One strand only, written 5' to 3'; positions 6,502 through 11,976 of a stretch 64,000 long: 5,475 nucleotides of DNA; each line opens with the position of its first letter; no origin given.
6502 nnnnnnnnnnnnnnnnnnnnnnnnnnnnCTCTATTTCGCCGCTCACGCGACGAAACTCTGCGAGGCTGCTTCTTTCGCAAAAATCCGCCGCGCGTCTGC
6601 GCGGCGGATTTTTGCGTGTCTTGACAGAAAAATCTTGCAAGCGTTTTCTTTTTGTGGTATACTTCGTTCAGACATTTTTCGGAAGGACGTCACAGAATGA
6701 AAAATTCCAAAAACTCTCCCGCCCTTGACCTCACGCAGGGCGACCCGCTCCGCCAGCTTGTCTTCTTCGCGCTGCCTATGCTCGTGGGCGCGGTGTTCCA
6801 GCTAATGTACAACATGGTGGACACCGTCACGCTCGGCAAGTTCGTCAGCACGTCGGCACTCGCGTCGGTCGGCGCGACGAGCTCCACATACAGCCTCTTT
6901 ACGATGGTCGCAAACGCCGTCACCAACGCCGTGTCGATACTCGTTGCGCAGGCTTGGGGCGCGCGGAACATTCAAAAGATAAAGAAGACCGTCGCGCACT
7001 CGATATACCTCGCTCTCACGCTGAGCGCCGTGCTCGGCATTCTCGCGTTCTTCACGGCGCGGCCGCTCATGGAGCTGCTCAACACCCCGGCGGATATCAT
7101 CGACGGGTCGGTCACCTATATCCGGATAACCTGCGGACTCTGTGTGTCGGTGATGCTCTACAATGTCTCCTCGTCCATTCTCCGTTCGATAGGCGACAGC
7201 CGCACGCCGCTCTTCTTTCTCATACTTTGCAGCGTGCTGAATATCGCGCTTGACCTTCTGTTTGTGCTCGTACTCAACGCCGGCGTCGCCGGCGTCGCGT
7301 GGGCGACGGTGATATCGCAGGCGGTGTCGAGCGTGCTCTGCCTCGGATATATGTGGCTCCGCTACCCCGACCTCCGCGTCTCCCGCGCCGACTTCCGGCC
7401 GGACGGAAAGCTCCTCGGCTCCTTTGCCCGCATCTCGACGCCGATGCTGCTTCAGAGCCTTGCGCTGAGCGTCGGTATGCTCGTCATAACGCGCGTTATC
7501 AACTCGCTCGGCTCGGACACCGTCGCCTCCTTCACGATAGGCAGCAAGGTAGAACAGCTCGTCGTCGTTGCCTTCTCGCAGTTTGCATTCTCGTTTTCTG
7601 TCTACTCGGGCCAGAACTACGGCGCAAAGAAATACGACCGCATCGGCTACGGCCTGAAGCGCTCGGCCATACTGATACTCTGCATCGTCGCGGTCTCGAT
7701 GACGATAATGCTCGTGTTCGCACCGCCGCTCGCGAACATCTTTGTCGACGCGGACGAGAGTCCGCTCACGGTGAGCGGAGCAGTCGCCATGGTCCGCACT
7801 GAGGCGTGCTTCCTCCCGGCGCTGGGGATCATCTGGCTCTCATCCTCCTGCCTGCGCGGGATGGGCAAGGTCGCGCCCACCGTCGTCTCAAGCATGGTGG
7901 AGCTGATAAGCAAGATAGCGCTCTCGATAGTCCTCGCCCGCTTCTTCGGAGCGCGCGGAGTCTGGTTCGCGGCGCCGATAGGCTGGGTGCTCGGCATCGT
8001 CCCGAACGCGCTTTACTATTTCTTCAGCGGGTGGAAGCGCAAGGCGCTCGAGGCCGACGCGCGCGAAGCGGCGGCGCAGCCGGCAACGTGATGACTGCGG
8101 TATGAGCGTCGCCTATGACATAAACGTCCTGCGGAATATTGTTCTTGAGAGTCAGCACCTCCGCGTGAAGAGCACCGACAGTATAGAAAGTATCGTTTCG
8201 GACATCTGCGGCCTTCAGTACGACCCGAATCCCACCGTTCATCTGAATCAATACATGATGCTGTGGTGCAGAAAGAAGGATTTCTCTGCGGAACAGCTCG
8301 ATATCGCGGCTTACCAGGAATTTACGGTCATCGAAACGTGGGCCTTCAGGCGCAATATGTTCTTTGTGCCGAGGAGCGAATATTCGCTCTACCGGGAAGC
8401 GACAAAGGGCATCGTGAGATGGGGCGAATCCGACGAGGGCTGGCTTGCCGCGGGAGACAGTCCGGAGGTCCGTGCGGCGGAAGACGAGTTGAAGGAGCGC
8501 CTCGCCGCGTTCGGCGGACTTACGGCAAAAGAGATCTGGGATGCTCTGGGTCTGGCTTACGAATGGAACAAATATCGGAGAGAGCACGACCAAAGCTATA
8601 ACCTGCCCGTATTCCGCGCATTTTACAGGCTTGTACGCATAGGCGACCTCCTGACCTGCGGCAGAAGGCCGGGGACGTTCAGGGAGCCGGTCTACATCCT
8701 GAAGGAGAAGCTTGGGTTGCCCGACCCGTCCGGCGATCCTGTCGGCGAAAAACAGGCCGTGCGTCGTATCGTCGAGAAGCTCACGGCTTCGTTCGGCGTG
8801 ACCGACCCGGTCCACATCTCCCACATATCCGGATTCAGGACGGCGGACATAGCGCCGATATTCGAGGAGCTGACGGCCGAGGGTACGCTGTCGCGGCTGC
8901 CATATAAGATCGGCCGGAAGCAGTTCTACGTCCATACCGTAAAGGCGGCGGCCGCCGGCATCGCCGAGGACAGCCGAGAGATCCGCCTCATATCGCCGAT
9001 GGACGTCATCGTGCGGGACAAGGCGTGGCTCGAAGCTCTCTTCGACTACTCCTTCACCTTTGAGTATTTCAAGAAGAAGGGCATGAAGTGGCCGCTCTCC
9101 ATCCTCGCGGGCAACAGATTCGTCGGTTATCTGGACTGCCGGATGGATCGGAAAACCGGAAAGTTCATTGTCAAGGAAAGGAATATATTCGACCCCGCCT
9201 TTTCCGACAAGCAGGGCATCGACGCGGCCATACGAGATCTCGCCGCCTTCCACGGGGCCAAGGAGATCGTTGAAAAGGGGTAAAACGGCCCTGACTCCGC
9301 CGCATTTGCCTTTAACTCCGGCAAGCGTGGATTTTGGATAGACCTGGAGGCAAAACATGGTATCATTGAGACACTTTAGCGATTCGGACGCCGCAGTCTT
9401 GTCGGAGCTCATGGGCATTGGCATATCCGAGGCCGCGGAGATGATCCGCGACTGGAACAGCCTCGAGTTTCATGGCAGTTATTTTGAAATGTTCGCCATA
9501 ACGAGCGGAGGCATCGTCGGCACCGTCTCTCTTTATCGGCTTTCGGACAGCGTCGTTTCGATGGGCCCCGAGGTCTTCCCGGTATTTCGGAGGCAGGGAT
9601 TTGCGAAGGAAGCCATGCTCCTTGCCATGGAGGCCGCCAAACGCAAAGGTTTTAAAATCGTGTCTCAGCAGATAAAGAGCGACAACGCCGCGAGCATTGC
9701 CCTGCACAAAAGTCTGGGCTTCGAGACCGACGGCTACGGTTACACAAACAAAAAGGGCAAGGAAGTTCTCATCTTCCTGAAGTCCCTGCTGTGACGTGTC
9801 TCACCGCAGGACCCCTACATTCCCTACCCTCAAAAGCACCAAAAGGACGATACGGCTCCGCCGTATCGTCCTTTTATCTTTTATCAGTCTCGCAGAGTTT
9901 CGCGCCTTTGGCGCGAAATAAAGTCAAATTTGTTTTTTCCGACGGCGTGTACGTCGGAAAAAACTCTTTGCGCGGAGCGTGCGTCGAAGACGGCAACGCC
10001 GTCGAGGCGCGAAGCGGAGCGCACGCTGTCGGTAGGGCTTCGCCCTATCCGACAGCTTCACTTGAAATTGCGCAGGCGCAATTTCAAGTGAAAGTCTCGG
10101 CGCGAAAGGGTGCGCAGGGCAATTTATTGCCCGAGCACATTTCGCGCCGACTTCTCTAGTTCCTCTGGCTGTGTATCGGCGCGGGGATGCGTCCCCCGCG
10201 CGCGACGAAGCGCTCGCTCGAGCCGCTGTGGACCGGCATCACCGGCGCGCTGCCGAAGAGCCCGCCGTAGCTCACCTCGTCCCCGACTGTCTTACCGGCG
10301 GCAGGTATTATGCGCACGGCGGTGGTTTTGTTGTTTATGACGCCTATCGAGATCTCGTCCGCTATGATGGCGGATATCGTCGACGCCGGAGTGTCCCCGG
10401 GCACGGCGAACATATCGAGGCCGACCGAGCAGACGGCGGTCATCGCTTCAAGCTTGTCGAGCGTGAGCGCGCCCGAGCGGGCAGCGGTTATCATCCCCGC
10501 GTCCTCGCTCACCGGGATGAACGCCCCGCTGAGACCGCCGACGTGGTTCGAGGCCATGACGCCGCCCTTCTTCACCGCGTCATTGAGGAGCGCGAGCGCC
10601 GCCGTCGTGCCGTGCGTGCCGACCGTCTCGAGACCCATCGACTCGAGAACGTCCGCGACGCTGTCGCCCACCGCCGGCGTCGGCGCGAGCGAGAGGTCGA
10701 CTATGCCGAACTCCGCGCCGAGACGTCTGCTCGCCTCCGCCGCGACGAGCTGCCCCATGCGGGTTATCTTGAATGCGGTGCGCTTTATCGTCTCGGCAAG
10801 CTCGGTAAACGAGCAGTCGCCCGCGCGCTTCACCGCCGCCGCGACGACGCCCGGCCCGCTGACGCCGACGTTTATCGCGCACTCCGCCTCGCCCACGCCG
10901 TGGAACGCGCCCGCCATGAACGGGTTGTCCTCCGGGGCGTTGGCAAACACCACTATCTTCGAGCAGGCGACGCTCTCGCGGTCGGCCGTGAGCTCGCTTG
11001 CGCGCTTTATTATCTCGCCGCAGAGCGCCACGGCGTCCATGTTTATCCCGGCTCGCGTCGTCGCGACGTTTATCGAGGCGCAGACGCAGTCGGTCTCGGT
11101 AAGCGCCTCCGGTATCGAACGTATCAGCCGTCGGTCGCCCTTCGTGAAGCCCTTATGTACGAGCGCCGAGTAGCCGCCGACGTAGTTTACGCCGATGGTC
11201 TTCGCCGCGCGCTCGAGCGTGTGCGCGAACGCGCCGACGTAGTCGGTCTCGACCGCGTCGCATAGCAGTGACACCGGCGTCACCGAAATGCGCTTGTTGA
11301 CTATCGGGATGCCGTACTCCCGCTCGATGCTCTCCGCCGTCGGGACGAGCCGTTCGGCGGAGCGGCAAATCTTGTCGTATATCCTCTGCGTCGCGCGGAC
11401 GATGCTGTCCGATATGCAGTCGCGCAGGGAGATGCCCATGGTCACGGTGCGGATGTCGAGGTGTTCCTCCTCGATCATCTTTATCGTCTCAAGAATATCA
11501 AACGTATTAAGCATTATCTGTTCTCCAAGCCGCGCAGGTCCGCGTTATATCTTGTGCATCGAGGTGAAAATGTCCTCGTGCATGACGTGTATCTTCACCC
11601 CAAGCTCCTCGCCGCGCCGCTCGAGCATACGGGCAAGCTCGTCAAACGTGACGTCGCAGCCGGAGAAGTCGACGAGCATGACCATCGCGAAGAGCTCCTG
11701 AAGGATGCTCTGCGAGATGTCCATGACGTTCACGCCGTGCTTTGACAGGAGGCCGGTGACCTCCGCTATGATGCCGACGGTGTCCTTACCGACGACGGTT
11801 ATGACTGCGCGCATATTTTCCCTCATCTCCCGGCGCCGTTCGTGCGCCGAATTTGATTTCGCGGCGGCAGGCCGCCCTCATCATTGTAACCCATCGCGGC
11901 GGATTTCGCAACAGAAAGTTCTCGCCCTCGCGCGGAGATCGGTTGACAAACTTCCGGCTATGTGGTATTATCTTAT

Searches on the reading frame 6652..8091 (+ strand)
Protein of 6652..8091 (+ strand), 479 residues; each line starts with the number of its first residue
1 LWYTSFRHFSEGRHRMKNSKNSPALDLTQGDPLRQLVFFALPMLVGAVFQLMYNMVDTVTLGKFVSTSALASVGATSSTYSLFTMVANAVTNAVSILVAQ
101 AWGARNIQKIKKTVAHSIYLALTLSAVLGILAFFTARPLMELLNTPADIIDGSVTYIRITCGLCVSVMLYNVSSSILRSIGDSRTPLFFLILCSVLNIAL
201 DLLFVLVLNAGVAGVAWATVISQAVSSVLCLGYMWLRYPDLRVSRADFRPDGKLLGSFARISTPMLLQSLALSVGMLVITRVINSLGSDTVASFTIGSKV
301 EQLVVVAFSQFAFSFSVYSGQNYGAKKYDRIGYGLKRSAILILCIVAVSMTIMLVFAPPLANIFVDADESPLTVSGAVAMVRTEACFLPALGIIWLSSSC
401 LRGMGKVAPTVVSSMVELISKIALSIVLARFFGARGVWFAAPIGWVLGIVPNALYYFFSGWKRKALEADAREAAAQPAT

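Call 36: search_protein_families(library=pfam, proteins=[window:6652-8091:+])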
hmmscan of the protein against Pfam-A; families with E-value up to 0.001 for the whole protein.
window:6652-8091:+ (479 aa): 2 families
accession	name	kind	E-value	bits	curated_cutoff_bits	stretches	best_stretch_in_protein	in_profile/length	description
PF01554.23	MatE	-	6.7e-52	175.9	24.9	2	42-202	1-160/161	MatE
PF01943.22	Polysacc_synt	-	0.0001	22.3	28.2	0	33-95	204-263/274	Polysaccharide biosynthesis protein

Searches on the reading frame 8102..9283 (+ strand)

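Call 91: search_protein_families(library=pfam, max_evalue=0.00001, proteins=[window:8102-9283:+])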
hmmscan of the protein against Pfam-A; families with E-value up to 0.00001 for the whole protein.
window:8102-9283:+ (393 aa): 1 family
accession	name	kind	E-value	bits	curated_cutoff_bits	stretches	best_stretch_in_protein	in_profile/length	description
PF06224.18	AlkZ-like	-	1.4e-37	130.5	25.9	1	32-383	1-329/329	DNA glycosylase AlkZ-like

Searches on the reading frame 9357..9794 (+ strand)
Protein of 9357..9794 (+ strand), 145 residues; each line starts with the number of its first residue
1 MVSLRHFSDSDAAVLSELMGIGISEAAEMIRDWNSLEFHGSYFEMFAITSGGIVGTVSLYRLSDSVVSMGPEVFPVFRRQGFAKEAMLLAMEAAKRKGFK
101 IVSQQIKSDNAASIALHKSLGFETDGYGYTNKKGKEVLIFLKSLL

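Call 36: search_protein_families(library=pfam, proteins=[window:9357-9794:+])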
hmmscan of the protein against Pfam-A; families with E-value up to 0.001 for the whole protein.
window:9357-9794:+ (145 aa): 3 families
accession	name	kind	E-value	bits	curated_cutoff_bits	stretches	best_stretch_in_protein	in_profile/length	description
PF13302.13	Acetyltransf_3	-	3.8e-11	44.3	25.4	1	24-123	35-138/138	Acetyltransferase (GNAT) domain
PF00583.31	Acetyltransf_1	-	6.8e-11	42.9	20.7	1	30-122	24-116/116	Acetyltransferase (GNAT) family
PF13508.13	Acetyltransf_7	-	7.1e-05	23.6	27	1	46-123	6-83/84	Acetyltransferase (GNAT) domain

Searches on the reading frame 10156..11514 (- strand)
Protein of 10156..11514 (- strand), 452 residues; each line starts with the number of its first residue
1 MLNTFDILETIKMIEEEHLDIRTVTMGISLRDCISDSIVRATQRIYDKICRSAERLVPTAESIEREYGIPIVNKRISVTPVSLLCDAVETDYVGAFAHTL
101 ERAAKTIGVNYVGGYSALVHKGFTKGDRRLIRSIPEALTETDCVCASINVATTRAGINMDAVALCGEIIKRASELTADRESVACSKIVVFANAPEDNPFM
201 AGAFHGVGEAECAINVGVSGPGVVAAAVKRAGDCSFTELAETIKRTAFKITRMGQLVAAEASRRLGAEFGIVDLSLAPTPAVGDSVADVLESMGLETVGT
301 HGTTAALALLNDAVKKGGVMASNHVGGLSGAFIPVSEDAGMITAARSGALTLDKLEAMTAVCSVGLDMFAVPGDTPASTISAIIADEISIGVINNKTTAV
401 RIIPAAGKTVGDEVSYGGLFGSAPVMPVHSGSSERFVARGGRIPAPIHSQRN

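Call 36: search_protein_families(library=pfam, proteins=[window:10156-11514:-])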
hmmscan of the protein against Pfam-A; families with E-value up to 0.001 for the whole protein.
window:10156-11514:- (452 aa): 1 family
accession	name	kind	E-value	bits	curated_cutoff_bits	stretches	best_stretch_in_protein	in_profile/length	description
PF05167.17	DUF711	-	6.1e-192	638.4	25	1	12-422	1-412/413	Uncharacterised ACR (DUF711)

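Call 45: find_encoding_contigs(protein=window:10156-11514:-, flank=3000, max_places=8)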
Protein window:10156-11514:- (452 aa): no gene with exactly this product is on record in the collection.
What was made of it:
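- Tried and rejected: The window's DUF711 protein itself is not on record (call 45).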

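Call 46: find_homologous_proteins(query=window:10156-11514:-, max_evalue=1e-100)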
Query window:10156-11514:- (452 aa): 8000 proteins with E <= 1e-100 among 8000 candidates; the best 120 are listed.
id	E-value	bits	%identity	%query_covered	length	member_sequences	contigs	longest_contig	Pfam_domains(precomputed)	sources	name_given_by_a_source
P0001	6.2e-285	962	98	100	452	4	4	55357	PF05167.18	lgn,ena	-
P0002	2.5e-258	875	88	100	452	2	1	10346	PF05167.18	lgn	-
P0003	2.7e-255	865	-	-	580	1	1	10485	PF05167.18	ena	-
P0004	7.2e-249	844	86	100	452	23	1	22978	PF05167.18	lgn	-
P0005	3.3e-239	812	-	-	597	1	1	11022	PF05167.18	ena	-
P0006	5.1e-237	805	-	-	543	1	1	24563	PF05167.18,PF14563.13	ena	-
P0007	4.0e-231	785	79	100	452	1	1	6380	PF05167.18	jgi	jgi:uncharacterized protein (UPF0210 family)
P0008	9.0e-230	781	78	100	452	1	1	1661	PF05167.18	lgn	-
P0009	1.9e-229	780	79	100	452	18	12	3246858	PF05167.18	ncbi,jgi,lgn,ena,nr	ncbi:MAG: PFL family protein [Clostridiales bacterium]|jgi:uncharacterized protein (UPF0210 family)|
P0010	9.5e-229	777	78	100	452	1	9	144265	PF05167.18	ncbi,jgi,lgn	ncbi:MAG: PFL family protein [Eubacteriales bacterium]|jgi:uncharacterized protein (UPF0210 family)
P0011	1.7e-228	777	78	100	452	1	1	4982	PF05167.18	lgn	-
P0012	9.6e-228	774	77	100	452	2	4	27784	PF05167.18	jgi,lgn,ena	-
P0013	1.1e-227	774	77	100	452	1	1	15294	PF05167.18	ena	-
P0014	1.2e-225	767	77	100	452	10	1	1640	PF05167.18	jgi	jgi:uncharacterized protein (UPF0210 family)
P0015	4.0e-225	765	76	100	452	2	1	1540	PF05167.18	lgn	-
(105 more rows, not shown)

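Call 47: find_encoding_contigs(protein=P0001, flank=2500, max_places=4)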
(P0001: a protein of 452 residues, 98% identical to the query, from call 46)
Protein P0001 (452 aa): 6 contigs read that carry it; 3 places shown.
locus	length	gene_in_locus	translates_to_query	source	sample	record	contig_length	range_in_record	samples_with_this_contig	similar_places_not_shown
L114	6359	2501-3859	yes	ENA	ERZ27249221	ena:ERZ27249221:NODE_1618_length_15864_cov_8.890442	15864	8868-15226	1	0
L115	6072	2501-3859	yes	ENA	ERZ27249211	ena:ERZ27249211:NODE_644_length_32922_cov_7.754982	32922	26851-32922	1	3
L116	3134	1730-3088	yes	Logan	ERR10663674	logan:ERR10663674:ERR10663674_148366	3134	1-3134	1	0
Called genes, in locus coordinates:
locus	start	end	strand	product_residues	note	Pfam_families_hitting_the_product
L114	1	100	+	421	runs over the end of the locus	PF07690:MFS_1, PF12832:MFS_1_like (faint), PF07690:MFS_1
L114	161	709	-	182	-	PF03358:FMN_red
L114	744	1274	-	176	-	PF00293:NUDIX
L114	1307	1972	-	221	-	PF03575:Peptidase_S51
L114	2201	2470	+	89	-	PF01842:ACT, PF13740:ACT_6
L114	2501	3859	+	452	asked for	PF05167:DUF711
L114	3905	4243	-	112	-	PF18902:DUF5658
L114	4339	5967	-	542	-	PF07963:N_methyl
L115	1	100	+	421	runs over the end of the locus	PF07690:MFS_1, PF12832:MFS_1_like (faint), PF07690:MFS_1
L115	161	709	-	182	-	PF03358:FMN_red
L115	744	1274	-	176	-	PF00293:NUDIX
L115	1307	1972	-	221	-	PF03575:Peptidase_S51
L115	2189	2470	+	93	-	PF13740:ACT_6, PF01842:ACT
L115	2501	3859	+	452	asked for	PF05167:DUF711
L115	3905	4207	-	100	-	PF18902:DUF5658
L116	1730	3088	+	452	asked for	PF05167:DUF711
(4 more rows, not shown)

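Call 48: find_encoding_contigs(protein=P0002, flank=2500, max_places=3)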
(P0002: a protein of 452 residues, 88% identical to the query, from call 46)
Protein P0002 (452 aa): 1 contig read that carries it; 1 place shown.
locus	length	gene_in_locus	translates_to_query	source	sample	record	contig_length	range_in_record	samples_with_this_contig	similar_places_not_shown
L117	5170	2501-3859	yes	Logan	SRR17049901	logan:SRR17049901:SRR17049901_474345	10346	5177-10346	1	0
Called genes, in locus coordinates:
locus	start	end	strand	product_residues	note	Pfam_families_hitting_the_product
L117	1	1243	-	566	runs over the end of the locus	PF00933:Glyco_hydro_3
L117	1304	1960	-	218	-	PF00702:Hydrolase, PF12710:HAD (weak), PF13419:HAD_2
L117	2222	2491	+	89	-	PF01842:ACT, PF13291:ACT_4 (faint), PF13740:ACT_6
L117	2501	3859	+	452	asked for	PF05167:DUF711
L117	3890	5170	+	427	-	?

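Call 49: find_encoding_contigs(protein=P0004, flank=2500, max_places=3)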
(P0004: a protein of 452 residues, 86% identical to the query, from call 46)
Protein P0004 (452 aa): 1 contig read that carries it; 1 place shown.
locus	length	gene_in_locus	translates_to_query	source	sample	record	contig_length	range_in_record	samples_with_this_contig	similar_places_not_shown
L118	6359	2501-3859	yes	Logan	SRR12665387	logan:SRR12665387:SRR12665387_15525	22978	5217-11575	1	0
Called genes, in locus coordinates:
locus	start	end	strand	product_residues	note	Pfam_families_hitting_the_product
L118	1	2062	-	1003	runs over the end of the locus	PF02638:GHL10, PF01520:Amidase_3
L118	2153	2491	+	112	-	PF13291:ACT_4 (weak), PF13740:ACT_6, PF13840:ACT_7 (faint), PF01842:ACT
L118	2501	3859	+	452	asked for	PF05167:DUF711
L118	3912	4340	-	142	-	PF01243:PNPOx_N (weak)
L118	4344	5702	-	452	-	PF00768:Peptidase_S11, PF13354:Beta-lactamase2, PF07943:PBP5_C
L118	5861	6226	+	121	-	PF14520:HHH_5 (faint), PF12826:HHH_2 (faint), PF12836:HHH_3, PF14716:HHH_8 (faint), PF00633:HHH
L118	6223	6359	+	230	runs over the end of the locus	PF00072:Response_reg, PF00486:Trans_reg_C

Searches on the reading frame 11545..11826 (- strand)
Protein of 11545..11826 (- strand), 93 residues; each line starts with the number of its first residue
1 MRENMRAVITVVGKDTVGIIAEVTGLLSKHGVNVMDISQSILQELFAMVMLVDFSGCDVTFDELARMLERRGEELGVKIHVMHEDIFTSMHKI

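Call 91: search_protein_families(library=pfam, max_evalue=0.00001, proteins=[window:11545-11826:-])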
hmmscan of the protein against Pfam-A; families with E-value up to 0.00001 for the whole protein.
window:11545-11826:- (93 aa): 2 families
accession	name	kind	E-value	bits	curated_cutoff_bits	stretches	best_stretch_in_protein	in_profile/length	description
PF13740.12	ACT_6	-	2e-15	56.9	23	1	8-81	4-75/76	ACT domain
PF01842.31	ACT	-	2.4e-09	37.3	27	1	8-64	2-57/66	ACT domain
